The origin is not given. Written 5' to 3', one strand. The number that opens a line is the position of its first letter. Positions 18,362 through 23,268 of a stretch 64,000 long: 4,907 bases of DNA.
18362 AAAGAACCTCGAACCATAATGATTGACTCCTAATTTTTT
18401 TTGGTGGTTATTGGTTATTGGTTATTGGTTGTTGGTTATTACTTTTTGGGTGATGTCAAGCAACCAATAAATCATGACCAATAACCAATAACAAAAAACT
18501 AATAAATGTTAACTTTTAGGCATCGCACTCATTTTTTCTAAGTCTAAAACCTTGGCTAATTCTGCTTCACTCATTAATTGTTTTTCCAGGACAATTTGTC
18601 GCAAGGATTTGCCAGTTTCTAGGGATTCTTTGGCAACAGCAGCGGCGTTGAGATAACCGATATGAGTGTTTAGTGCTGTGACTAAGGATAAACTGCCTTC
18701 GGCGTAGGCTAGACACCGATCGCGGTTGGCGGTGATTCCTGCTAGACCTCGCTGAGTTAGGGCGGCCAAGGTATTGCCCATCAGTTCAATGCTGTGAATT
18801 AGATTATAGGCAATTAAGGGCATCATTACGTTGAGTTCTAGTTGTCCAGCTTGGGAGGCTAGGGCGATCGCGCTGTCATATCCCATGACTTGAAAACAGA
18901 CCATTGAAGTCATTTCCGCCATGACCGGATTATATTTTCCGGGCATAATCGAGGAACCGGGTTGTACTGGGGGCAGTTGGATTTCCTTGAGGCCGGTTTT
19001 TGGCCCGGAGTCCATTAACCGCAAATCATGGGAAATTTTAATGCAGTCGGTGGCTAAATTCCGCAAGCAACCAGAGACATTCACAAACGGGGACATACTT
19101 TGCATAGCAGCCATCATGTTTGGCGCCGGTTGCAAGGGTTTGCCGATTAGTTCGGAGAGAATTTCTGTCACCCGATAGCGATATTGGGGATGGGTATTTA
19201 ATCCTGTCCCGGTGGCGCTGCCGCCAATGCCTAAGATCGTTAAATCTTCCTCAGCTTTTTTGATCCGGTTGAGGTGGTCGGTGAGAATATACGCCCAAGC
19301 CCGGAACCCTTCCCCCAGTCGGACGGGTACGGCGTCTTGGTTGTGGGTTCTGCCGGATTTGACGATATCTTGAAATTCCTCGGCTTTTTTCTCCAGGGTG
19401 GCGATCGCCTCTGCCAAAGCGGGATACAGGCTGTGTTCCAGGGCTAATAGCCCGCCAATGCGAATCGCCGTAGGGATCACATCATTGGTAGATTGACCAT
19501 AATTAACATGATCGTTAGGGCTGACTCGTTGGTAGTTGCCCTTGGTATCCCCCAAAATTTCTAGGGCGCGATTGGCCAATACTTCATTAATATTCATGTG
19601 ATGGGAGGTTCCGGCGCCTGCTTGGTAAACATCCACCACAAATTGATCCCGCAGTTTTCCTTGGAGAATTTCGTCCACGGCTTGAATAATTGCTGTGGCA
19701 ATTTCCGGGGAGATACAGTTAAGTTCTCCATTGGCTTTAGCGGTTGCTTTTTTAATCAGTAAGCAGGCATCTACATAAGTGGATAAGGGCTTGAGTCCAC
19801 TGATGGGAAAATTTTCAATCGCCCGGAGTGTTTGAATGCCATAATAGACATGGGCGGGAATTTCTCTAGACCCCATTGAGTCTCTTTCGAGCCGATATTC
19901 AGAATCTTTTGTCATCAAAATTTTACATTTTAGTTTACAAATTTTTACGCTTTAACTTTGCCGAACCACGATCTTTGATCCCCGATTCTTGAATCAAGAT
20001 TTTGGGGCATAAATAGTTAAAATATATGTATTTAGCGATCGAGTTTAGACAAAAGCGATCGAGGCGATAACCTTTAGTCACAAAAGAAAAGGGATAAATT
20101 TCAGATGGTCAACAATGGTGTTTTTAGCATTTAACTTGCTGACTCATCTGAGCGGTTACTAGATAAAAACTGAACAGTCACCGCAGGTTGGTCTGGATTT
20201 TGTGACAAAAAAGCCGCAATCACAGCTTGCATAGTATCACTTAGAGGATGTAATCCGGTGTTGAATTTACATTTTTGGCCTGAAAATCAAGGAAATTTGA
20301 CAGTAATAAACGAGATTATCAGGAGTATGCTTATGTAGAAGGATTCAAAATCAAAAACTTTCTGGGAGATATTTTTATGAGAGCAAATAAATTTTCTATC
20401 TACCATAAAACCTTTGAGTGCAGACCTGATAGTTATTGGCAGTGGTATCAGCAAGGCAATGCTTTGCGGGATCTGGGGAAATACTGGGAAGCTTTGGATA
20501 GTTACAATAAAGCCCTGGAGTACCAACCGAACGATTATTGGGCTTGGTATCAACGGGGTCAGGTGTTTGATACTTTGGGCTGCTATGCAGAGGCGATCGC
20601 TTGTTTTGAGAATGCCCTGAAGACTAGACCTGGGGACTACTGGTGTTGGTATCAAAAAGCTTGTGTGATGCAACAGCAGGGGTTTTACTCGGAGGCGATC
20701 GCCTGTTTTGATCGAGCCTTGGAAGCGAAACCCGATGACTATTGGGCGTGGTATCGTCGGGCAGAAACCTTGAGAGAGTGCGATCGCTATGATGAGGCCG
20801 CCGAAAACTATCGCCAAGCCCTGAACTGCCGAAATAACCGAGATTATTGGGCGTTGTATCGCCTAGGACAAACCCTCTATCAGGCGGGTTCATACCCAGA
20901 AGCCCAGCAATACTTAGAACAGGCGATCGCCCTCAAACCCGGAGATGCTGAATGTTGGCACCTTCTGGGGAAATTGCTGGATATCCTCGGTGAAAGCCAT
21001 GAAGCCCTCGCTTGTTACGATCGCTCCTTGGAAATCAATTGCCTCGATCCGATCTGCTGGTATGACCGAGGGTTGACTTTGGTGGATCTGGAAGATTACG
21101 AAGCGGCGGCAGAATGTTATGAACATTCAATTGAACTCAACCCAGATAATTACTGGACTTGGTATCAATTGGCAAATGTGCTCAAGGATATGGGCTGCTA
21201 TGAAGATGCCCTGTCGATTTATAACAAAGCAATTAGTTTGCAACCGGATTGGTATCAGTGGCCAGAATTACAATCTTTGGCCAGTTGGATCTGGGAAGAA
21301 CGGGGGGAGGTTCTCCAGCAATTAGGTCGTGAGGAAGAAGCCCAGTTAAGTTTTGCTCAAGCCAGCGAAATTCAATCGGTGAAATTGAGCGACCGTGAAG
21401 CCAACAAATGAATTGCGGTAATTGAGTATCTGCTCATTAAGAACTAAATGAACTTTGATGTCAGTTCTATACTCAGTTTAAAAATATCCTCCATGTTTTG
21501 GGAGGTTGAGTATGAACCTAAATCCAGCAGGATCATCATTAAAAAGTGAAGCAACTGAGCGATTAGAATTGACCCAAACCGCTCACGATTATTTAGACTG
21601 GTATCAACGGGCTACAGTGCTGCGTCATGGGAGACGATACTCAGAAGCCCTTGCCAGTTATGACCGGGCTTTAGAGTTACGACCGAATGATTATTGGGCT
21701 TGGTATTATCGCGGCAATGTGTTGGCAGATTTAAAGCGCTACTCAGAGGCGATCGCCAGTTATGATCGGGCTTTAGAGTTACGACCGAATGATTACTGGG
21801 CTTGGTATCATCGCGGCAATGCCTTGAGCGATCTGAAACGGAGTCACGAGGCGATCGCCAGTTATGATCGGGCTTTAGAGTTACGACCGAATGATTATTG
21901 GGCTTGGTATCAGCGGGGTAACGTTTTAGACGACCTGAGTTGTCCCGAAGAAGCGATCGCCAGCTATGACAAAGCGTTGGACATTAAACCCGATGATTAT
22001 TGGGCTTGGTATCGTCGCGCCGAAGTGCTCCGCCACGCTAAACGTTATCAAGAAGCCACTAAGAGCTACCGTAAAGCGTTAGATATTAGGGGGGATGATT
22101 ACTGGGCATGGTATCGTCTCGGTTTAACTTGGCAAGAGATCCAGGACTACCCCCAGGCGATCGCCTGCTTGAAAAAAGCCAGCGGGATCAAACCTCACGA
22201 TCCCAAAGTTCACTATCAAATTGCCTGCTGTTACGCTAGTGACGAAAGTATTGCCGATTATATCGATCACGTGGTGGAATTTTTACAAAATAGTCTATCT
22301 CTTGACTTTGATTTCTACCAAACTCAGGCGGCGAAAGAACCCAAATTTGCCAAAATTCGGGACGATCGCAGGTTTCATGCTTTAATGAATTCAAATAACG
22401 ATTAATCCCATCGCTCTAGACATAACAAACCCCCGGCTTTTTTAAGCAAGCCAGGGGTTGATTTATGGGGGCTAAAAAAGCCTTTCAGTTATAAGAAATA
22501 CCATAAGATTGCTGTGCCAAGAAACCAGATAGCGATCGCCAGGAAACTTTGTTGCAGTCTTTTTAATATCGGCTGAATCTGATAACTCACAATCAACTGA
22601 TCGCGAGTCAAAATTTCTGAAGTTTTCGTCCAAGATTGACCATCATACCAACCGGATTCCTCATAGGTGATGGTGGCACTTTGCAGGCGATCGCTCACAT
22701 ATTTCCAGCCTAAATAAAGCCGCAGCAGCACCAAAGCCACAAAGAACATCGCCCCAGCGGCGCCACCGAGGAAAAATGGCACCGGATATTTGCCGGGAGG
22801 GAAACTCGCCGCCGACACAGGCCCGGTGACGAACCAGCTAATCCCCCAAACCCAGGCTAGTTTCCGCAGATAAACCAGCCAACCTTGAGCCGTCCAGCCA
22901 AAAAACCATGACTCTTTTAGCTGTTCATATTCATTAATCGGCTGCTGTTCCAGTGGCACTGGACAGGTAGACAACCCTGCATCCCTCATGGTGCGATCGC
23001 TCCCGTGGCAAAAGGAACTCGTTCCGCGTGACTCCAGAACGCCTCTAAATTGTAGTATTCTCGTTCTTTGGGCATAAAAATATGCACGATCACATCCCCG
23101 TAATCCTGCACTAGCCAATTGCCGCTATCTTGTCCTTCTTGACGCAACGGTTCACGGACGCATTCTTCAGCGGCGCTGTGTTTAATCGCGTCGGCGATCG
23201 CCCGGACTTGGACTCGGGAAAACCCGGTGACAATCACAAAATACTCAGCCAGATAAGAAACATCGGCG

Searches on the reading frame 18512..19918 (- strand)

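Call 23: search_protein_families(library=pfam, proteins=[window:18512-19918:-], max_evalue=0.00001)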
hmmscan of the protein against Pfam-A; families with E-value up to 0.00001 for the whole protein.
window:18512-19918:- (469 aa): 2 families
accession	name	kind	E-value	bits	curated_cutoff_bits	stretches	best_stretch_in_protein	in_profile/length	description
PF00206.25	Lyase_1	-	3.5e-90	303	27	1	17-346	2-312/312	Lyase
PF10415.14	FumaraseC_C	-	5.5e-22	78.4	32.5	1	412-463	1-52/54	Fumarase C C-terminus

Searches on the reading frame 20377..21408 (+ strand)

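Call 23: search_protein_families(library=pfam, proteins=[window:20377-21408:+], max_evalue=0.00001)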
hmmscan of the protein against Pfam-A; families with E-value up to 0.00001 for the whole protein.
window:20377-21408:+ (344 aa): 26 families (the best 25 are shown)
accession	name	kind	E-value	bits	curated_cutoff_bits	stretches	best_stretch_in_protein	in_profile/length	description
PF00515.34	TPR_1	-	1.7e-61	202.1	27.8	5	22-53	3-34/34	Tetratricopeptide repeat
PF07719.23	TPR_2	-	5.5e-58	188.8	27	3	227-258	3-34/34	Tetratricopeptide repeat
PF13181.12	TPR_8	-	2.8e-50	164.6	25.7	1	228-258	4-34/34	Tetratricopeptide repeat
PF13431.12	TPR_17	-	1.7e-47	156.1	24.4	3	247-279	1-33/34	Tetratricopeptide repeat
PF13414.12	TPR_11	-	3.6e-42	142.2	26.8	2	27-67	1-41/42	TPR repeat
PF14559.12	TPR_19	-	3.8e-36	123.7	25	4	137-200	6-68/68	Tetratricopeptide repeat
PF13424.12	TPR_12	-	1.2e-33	115.6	30.1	1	123-187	4-75/77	Tetratricopeptide repeat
PF13428.12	TPR_14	-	8.2e-33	109.9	23.5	1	158-200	2-44/44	Tetratricopeptide repeat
PF13432.12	TPR_16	-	3.2e-32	111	32.7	3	24-87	1-64/65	Tetratricopeptide repeat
PF13371.12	TPR_9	-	2.7e-23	82.2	35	1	208-257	12-61/73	Tetratricopeptide repeat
PF01239.28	PPTA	-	3.1e-22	77.2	29.5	1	38-66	3-31/32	Protein prenyltransferase alpha subunit repeat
PF13176.12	TPR_7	-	2.3e-19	68.2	27.9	0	159-191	1-35/36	Tetratricopeptide repeat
PF22860.2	DUF7017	-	2.5e-17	63.6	27.5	1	89-187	2-101/141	Domain of unknown function (DUF7017)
PF12895.13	ANAPC3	-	2.6e-15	56.9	27.2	1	136-216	3-81/82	Anaphase-promoting complex, cyclosome, subunit 3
PF23914.1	TPR_CcmH_CycH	-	1.3e-13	51.5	42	0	46-152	42-151/158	Cytochrome c-type biogenesis protein H TPR domain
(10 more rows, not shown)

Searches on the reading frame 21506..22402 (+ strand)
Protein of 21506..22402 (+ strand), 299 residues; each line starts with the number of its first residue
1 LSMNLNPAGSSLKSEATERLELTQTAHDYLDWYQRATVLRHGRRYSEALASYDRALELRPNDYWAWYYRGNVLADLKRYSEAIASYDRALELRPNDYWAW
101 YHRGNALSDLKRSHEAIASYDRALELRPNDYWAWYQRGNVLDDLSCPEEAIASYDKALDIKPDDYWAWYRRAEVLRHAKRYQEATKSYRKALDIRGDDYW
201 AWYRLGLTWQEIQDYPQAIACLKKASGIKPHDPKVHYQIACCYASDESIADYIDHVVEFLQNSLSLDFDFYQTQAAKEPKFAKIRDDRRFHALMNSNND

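Call 23: search_protein_families(library=pfam, proteins=[window:21506-22402:+], max_evalue=0.00001)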
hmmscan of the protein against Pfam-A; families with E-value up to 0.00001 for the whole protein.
window:21506-22402:+ (299 aa): 20 families
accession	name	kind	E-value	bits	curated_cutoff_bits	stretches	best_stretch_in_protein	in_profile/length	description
PF00515.34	TPR_1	-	2e-55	182.9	27.8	5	64-96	2-34/34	Tetratricopeptide repeat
PF13414.12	TPR_11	-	1.8e-43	146.4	26.8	4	70-107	1-38/42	TPR repeat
PF07719.23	TPR_2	-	4.6e-43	142.2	27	3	65-96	3-34/34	Tetratricopeptide repeat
PF13431.12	TPR_17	-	4.3e-37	123.7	24.4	3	52-84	2-34/34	Tetratricopeptide repeat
PF13181.12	TPR_8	-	1.2e-36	122.1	25.7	1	99-130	3-34/34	Tetratricopeptide repeat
PF01239.28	PPTA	-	1.2e-27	94.2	29.5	2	45-74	1-30/32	Protein prenyltransferase alpha subunit repeat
PF13432.12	TPR_16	-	1.5e-25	89.7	32.7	3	33-96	1-64/65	Tetratricopeptide repeat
PF13428.12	TPR_14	-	4.3e-25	86.1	23.5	1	64-104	2-42/44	Tetratricopeptide repeat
PF14559.12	TPR_19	-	1.7e-23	83.1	25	3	177-236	3-62/68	Tetratricopeptide repeat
PF13424.12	TPR_12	-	1.3e-21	77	30.1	3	166-226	4-72/77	Tetratricopeptide repeat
PF23914.1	TPR_CcmH_CycH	-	1.9e-17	64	42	0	189-240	40-91/158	Cytochrome c-type biogenesis protein H TPR domain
PF22860.2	DUF7017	-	1.3e-15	58.1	27.5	1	166-237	2-75/141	Domain of unknown function (DUF7017)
PF13371.12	TPR_9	-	2.7e-15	56.6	35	0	43-96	9-62/73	Tetratricopeptide repeat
PF13176.12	TPR_7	-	1.8e-14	52.9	27.9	0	70-95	6-31/36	Tetratricopeptide repeat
PF13174.12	TPR_6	-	2.8e-13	50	26.3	0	65-95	2-32/33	Tetratricopeptide repeat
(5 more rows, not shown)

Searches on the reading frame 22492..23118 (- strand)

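Call 23: search_protein_families(library=pfam, proteins=[window:22492-23118:-], max_evalue=0.00001)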
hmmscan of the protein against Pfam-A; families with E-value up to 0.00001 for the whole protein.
window:22492-23118:- (209 aa): 1 family
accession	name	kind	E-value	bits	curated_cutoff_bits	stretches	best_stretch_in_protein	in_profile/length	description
PF06799.16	CGLD27-like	-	1.1e-64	217.3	25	1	52-193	1-142/143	Conserved in the green lineage and diatoms 27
